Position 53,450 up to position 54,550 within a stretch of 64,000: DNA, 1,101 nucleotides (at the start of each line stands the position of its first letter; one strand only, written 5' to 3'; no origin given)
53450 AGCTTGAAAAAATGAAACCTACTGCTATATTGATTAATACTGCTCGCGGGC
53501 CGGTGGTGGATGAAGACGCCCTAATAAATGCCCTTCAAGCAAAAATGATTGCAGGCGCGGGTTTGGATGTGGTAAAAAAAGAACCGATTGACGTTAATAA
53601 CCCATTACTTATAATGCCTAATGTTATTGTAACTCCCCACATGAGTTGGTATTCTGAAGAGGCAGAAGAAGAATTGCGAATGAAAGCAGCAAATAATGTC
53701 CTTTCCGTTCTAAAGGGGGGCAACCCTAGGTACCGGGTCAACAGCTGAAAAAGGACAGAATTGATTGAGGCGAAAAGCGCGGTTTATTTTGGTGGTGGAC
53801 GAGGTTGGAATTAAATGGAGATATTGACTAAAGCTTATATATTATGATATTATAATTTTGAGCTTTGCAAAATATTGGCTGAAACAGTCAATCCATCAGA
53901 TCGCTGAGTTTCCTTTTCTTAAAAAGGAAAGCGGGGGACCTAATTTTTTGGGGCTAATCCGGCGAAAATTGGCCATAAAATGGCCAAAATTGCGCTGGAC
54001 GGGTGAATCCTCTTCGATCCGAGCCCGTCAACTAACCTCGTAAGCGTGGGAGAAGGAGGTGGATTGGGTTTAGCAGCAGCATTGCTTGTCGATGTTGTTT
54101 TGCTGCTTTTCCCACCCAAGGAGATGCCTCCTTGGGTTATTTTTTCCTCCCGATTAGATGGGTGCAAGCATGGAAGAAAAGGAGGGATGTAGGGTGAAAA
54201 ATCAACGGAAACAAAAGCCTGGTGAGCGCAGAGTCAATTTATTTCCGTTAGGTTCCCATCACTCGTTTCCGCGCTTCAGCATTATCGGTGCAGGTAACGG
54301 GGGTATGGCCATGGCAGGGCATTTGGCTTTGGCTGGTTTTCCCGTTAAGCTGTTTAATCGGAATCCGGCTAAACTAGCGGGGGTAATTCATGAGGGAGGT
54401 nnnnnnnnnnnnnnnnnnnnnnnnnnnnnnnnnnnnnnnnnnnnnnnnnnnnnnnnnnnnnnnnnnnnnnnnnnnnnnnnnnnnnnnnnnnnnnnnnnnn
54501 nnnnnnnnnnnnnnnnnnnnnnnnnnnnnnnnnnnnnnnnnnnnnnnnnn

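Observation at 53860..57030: Opine-dehydrogenase-family oxidoreductase plus B12-binding-domain fusion protein behind a long structured leader with terminator: uncharacterised catabolic module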

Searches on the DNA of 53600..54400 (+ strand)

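Call 3: search_rna_families(source=window, start=53600, end=54400, threshold=evalue, max_evalue=1, show_alignments=3)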
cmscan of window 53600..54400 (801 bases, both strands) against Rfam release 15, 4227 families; matches with E-value up to 1: 2.
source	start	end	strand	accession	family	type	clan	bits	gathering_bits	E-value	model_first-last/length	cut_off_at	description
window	53892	54061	+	RF00379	c-di-AMP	Cis-reg; riboswitch;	-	76.1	38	8.8e-18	1-134/134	no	c-di-AMP riboswitch aptamer (ydaO/yuaA leader)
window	54195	54258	-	RF00693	mir-147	Gene; miRNA;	-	18.7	57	0.62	1-78/78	no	mir-147 microRNA precursor family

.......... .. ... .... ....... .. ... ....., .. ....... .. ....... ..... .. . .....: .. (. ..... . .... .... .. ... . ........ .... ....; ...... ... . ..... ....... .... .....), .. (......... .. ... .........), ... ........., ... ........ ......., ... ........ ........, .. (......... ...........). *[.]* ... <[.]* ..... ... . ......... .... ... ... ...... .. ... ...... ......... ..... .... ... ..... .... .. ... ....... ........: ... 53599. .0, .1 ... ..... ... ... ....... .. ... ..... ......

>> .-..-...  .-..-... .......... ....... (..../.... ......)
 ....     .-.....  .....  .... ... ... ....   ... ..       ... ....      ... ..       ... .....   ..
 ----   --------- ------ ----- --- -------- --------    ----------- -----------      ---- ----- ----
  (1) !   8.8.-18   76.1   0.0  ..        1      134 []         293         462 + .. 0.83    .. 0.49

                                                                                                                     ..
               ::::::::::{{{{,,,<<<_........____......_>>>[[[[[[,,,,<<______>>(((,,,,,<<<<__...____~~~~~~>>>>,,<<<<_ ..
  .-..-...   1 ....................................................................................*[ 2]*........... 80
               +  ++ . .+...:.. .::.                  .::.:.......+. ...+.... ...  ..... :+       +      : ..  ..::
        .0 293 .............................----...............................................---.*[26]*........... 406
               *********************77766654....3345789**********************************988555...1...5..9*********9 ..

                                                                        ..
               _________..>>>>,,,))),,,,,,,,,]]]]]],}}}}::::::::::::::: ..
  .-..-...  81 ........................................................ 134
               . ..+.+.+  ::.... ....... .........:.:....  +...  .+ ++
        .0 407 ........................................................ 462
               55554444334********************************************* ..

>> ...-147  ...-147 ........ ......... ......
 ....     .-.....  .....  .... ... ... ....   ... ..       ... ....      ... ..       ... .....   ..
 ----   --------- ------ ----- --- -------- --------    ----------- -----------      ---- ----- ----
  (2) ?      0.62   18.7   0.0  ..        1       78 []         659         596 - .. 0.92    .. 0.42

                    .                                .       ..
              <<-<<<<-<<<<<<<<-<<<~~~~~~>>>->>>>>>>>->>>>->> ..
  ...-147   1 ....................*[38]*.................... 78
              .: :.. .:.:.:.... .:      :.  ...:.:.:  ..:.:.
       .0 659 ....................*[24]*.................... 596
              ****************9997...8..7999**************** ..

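Call 18: build_rna_model(alignment_id=A2)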
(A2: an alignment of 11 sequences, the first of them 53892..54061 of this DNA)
Model R1 built from alignment A2 (11 sequences, 246 columns); structure: RNAalifold consensus.
model positions 165; base pairs 32; branch points 2; effective number of sequences 1.93; information 0.59 bits per position. Calibrated on 0.2 Mb of random sequence (short: E-values are rough).
structure used (alignment columns):
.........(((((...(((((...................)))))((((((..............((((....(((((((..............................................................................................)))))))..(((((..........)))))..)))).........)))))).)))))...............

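Call 19: search_with_rna_model(model_id=R1, sources=[window, L001, L002, L003, L004, L005, L006, L007, L008, L009, L010, L011, L012, L013, L014, L015, L016, L017, L018, L019, L020, L021, L022, L023, L024, L025, L026, L027, L028, L029, L030, L031, L032, L033, L034, L035, L036, L037, L038, L039, L040, L041, L042, L043, L044, L045, L046, L047, L048, L049, L050, L051, L052, L053, L054, L055, L056, L057, L058, L059, L060, L061, L062, L063, L064, L065, L066, L067, L068, L069, L070, L071, L072, L073, L074, L075, L076, L077, L078, L079, L080], max_evalue=0.1, make_alignment=true)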
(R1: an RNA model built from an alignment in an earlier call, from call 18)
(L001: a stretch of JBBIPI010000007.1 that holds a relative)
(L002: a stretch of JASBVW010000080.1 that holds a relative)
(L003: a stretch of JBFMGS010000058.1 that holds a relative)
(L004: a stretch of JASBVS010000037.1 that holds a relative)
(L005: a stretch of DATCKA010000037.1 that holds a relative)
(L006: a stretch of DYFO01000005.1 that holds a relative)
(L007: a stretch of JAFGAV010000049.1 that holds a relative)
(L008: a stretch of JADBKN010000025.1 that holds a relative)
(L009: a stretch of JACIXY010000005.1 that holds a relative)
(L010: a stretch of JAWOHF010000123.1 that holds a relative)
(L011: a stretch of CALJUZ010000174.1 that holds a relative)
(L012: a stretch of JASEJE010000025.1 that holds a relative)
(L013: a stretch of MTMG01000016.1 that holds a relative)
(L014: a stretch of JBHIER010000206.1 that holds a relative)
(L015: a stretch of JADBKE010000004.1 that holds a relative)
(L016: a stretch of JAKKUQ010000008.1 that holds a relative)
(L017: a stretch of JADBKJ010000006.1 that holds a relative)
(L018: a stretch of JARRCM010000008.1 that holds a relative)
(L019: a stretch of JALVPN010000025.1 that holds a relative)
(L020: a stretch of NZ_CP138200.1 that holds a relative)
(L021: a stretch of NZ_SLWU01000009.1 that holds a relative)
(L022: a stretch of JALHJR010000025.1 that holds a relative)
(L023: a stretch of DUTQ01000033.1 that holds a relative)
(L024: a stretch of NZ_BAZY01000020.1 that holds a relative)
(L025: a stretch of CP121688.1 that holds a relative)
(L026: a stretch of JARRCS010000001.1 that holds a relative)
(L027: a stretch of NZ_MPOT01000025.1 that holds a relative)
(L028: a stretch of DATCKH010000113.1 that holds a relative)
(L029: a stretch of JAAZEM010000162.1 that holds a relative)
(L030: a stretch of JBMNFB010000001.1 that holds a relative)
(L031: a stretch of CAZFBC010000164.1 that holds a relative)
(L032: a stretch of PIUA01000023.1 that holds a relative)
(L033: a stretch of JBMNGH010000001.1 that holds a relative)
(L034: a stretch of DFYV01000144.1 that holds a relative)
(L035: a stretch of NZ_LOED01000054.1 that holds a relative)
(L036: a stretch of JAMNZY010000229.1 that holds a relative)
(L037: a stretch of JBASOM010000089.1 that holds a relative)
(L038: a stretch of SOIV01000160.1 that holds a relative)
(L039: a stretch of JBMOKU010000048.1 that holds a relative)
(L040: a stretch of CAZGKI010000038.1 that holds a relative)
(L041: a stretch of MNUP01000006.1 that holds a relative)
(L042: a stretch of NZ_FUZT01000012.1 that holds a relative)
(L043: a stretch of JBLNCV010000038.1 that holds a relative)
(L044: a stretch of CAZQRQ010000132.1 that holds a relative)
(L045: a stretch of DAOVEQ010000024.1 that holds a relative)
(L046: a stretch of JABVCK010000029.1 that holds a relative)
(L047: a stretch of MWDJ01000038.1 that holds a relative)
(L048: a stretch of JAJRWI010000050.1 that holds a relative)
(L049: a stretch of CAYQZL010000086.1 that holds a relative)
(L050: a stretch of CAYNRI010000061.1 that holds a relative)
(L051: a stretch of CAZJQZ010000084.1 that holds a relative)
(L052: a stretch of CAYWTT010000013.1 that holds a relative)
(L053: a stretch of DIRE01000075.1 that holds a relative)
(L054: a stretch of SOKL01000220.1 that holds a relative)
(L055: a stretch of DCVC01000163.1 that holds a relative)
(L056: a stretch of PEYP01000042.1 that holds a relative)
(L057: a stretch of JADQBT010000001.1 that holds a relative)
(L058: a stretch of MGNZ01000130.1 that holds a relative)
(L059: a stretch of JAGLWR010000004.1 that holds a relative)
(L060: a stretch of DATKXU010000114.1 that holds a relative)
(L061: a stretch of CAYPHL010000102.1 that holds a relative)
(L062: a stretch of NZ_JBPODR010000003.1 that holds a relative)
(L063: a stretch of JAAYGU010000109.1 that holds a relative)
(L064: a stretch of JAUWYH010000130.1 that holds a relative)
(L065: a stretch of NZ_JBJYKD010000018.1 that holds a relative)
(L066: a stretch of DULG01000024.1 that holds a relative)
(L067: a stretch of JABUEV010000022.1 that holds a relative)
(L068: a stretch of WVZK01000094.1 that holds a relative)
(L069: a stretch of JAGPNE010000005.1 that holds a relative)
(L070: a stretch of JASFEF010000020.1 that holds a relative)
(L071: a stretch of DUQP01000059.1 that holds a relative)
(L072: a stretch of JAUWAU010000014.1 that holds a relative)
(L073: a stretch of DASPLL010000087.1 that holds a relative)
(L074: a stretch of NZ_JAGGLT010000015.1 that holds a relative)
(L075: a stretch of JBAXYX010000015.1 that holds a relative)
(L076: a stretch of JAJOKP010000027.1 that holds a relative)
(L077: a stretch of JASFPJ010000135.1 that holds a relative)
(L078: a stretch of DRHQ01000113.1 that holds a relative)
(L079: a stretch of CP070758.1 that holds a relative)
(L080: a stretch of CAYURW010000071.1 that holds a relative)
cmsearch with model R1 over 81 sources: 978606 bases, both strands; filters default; matches with E-value up to 0.1: 33.
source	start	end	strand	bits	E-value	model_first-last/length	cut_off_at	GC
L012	4282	4506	+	155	1.8e-41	1-165/165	no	0.64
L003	4490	4701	+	153.7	4.1e-41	1-165/165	no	0.64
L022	4598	4765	+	153.3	5.6e-41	1-165/165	no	0.44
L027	4598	4765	+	152.5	9.1e-41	1-165/165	no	0.44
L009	4183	4411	+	148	1.7e-39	1-165/165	no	0.64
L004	4646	4791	+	147.9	1.9e-39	1-165/165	no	0.68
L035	4595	4769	+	145.8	7.6e-39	1-165/165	no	0.53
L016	4580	4752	+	143.1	4.2e-38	1-165/165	no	0.46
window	53892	54060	+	140.1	3.1e-37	1-165/165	no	0.49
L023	2118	2282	+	139.8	3.7e-37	1-165/165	no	0.48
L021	4654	4786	+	137.7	1.5e-36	1-165/165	no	0.47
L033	4583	4755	+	134.8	1e-35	1-165/165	no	0.46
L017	4680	4811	+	134.3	1.4e-35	1-165/165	no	0.47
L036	4609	4767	+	133.2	2.8e-35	1-165/165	no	0.53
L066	4659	4790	+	132.6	4.3e-35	1-165/165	no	0.47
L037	3737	3900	+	131.5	8.6e-35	1-165/165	no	0.54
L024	4674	4805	+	131.4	8.9e-35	1-165/165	no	0.47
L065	4570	4736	+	130.7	1.5e-34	1-165/165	no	0.5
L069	876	1010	+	126.4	2.5e-33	1-165/165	no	0.55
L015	3618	3757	+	124.3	9.4e-33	1-165/165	no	0.64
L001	4549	4717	+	123.9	1.2e-32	1-165/165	no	0.73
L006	4595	4726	+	121.6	5.5e-32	1-165/165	no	0.67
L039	4097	4229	+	121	8.4e-32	1-165/165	no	0.43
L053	4613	4747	+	118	5.8e-31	1-165/165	no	0.49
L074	4658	4782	+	118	5.9e-31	1-165/165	no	0.44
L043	578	778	+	117.6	7.7e-31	1-165/165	no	0.56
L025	3239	3375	+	117.1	1.1e-30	1-165/165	no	0.42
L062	4675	4798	+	114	8.3e-30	1-165/165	no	0.45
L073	3416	3548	+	112.2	2.6e-29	1-165/165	no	0.45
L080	3469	3600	+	112.2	2.6e-29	1-165/165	no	0.45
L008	2936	3084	+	110.4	8.3e-29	1-165/165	no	0.72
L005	992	1241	+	94.5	2.8e-24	1-165/165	no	0.72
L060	250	382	+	90.7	3.3e-23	1-165/165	no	0.58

Alignment A3: 33 matches aligned to the model, 358 columns, each read 5' to 3' on its own strand. Consensus structure (alignment columns), stored with it:
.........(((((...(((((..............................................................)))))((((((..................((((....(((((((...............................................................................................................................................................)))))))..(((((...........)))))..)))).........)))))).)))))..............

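Call 93: search_with_rna_model(model_id=R1, source=L081, max_evalue=0.01)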
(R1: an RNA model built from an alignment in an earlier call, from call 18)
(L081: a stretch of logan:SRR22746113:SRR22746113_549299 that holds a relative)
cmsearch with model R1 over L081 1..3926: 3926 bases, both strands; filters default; matches with E-value up to 0.01: 1.
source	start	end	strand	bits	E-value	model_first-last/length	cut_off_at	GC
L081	153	314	+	135.6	2.4e-38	1-165/165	no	0.56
